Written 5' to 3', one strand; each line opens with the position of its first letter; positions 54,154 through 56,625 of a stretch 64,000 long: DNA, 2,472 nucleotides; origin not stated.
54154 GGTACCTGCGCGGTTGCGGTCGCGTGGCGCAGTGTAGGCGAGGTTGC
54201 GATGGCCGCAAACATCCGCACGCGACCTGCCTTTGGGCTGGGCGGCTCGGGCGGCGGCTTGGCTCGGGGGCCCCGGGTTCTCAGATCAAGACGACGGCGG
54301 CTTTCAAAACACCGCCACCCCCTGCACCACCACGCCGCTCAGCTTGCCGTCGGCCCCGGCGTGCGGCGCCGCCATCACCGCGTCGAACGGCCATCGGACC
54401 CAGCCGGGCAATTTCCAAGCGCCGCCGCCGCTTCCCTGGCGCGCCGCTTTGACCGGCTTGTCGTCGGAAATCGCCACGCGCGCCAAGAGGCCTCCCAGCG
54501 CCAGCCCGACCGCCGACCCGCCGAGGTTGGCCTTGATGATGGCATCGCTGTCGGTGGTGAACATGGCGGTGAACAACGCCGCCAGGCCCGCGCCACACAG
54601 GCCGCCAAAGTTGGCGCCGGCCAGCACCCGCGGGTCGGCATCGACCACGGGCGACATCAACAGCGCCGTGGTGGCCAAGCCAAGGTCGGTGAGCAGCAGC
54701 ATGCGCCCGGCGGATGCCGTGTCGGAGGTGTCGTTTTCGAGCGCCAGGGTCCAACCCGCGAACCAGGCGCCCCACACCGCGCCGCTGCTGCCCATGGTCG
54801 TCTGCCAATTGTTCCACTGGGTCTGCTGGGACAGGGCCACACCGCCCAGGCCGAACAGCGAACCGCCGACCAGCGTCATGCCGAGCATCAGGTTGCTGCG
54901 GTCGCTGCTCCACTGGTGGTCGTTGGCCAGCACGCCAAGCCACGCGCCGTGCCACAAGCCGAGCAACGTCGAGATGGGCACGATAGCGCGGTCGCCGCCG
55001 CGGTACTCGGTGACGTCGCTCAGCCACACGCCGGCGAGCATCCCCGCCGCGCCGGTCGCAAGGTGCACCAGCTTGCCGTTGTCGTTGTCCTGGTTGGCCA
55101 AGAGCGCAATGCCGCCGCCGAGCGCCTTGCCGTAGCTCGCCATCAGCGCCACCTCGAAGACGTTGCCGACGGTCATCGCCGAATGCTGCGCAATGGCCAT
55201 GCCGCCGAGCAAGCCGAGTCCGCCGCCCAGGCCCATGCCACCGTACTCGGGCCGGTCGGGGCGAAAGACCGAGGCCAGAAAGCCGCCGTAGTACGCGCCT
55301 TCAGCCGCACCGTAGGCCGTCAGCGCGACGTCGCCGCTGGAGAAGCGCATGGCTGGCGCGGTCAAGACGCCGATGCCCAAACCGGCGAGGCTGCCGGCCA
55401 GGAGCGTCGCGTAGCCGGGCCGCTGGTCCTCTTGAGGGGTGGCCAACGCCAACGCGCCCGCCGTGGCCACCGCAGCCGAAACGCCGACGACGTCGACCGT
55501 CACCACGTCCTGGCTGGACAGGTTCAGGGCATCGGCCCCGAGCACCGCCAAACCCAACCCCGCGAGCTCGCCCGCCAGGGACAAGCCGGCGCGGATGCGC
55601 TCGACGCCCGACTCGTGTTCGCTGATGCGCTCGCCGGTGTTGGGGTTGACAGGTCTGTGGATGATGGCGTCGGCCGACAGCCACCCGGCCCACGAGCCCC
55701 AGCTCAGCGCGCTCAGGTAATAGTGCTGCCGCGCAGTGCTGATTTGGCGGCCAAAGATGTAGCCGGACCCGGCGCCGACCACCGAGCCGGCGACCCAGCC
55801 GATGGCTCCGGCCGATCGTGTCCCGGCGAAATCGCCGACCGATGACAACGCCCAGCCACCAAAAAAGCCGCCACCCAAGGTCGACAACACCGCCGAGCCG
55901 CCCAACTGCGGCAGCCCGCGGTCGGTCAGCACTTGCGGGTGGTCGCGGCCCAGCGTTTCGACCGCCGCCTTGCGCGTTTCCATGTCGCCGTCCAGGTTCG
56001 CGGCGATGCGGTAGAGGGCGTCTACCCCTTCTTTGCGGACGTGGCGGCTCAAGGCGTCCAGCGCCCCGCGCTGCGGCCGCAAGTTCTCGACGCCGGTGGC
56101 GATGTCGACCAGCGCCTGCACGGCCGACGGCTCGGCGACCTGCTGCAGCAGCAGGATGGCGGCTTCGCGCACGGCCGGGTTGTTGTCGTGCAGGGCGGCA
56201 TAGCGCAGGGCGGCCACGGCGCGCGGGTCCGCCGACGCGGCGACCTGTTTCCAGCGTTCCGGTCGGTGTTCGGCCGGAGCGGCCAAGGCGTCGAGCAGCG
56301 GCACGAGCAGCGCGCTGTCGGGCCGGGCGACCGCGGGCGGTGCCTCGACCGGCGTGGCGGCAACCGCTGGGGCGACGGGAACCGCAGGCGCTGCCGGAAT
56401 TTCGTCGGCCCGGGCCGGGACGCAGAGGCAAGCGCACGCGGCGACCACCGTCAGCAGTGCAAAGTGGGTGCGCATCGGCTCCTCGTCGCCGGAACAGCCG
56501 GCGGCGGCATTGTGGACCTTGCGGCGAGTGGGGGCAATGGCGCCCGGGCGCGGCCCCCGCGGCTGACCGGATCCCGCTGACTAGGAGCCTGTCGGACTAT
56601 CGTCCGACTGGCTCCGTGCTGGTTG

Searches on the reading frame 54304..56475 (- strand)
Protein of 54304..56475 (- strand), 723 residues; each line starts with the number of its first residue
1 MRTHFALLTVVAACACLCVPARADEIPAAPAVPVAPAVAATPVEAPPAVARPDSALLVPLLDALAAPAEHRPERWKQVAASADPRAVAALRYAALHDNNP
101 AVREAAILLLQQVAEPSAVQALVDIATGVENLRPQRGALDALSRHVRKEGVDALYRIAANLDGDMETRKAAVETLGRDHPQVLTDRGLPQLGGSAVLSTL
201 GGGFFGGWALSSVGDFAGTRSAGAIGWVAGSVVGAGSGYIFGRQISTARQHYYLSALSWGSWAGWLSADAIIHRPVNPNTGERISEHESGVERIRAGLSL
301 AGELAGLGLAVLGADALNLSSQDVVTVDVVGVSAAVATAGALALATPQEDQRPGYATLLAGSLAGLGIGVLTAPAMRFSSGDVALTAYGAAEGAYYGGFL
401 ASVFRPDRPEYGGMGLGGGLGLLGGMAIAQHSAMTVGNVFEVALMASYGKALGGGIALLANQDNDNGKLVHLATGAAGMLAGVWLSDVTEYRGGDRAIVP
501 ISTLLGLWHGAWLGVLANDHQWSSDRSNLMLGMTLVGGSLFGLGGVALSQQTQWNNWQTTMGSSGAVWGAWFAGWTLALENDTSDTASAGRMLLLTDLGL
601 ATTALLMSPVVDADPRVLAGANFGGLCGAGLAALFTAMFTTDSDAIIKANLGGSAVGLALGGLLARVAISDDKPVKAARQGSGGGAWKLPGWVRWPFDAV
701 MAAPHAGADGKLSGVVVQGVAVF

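Call 6: search_protein_families(library=pfam, proteins=[window:54304-56475:-], max_evalue=0.01)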
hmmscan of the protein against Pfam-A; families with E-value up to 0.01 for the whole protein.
window:54304-56475:- (723 aa): 3 families
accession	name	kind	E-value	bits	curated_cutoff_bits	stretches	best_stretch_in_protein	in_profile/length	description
PF13646.12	HEAT_2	-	5.8e-09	36.5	27.7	1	68-126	14-71/88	HEAT repeats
PF02985.28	HEAT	-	8.2e-05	23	23.5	0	94-115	8-29/31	HEAT repeat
PF19354.4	DUF5931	-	0.00029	21.1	27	1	563-621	42-100/175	Family of unknown function (DUF5931)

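Call 7: search_protein_families(library=padloc, proteins=[window:54304-56475:-], max_evalue=0.01)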
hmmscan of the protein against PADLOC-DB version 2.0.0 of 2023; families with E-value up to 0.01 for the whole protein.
window:54304-56475:- (723 aa): 1 family
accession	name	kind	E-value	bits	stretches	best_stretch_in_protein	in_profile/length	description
PDLC02919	HEAT-ARM_XIII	-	4.3e-05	19.1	1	55-157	1248-1349/1972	-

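Call 8: search_protein_families(library=ncbifam, proteins=[window:54304-56475:-], max_evalue=0.01)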
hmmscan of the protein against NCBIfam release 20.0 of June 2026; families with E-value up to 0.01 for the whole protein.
window:54304-56475:- (723 aa): 0 families

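Call 23: find_related_loci(query=window:54304-56475:-, collection=genome_contigs, flank=10000)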
Query window:54304-56475:- (723 aa) in genome_contigs; peptide patterns used: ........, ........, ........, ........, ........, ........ (x = any residue, [..] = any of these).
173 stretches matched a pattern; 2 encode a relative of the query (tblastn E <= 1e-3); 2 distinct loci.
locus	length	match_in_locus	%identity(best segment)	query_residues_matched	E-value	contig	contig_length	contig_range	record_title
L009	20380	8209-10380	82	1-723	0e+0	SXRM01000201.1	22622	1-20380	MAG: Proteobacteria bacterium isolate F1-140-MAGs058 F1-140__c259151, whole genome shotgun sequence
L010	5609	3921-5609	82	4-566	0e+0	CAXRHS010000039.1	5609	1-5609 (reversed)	MAG: Myxococcota bacterium isolate CJ01B_8.15 genome assembly, contig: k141_715787, whole genome shotgun sequence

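Call 27: search_protein_families(library=pfam, proteins=[L009:11006-12400:-, L009:12397-13788:-, L009:13946-17077:-, L009:17186-17977:-, L009:18030-19352:-], max_evalue=0.001)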
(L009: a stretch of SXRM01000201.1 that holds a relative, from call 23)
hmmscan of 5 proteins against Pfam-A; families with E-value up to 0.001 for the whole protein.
L009:11006-12400:- (464 aa): 0 families

L009:12397-13788:- (463 aa): 2 families
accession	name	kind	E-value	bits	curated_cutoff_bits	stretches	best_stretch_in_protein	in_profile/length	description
PF00361.26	Proton_antipo_M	-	1.3e-35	123.4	21.5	1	142-359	1-225/294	NADH:quinone oxidoreductase/Mrp antiporter, TM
PF00662.26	Proton_antipo_N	-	3.3e-06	27.3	24.5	1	79-126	4-51/51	NADH-Ubiquinone oxidoreductase (complex I), chain 5 N-terminus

L009:13946-17077:- (1043 aa): 1 family
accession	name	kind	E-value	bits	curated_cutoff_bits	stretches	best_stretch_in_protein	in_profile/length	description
PF10070.14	DabA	-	3.9e-216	720.4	25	1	80-982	2-747/747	Probable inorganic carbon transporter subunit DabA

L009:17186-17977:- (263 aa): 0 families

L009:18030-19352:- (440 aa): 1 family
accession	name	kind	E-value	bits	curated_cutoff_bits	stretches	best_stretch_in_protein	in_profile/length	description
PF12358.13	DUF3644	-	1.9e-31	109.5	27.6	1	113-288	1-180/183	Domain of unknown function (DUF3644)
